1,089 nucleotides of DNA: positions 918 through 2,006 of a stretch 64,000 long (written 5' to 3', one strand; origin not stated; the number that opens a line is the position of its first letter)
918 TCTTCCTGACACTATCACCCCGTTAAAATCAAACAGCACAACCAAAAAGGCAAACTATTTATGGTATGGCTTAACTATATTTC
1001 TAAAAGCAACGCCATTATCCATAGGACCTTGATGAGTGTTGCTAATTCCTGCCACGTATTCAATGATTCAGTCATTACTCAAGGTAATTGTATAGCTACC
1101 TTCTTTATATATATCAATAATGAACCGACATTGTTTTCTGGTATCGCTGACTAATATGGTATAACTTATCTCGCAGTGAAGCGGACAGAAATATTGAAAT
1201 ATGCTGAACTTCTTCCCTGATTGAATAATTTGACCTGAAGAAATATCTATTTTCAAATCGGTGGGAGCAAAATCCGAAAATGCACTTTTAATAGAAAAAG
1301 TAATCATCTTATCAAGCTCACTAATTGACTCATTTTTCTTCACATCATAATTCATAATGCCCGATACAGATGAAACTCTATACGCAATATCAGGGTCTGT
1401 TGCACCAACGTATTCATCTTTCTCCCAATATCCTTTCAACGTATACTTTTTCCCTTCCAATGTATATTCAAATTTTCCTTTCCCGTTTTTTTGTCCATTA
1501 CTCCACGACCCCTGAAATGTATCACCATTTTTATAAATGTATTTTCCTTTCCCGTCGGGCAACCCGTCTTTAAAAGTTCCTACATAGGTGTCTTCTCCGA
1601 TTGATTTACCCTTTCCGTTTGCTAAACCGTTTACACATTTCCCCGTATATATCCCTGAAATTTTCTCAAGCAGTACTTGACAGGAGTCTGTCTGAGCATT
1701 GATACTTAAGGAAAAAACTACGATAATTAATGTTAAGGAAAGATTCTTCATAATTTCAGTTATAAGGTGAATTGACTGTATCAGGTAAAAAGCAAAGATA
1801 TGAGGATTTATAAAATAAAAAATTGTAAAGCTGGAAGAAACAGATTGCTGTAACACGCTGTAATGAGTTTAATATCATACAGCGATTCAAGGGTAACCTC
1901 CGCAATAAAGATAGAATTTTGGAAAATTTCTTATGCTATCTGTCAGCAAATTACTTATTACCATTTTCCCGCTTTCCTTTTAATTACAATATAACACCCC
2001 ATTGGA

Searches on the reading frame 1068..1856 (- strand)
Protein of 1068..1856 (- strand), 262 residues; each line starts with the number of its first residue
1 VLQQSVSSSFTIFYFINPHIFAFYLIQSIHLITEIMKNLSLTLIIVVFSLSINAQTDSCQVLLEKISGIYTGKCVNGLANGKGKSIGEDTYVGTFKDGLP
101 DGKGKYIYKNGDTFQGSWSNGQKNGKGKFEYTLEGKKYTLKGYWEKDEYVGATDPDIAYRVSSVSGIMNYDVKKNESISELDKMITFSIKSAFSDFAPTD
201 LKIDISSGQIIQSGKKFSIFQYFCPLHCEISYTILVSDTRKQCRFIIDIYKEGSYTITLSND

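Call 13: search_protein_families(library=pfam, proteins=[window:1068-1856:-], max_evalue=0.001)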
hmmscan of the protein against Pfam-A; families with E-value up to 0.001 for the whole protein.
window:1068-1856:- (262 aa): 1 family
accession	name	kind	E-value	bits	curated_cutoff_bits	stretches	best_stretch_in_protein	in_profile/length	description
PF02493.26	MORN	-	6.3e-12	45.1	22.5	2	91-113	1-23/23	MORN repeat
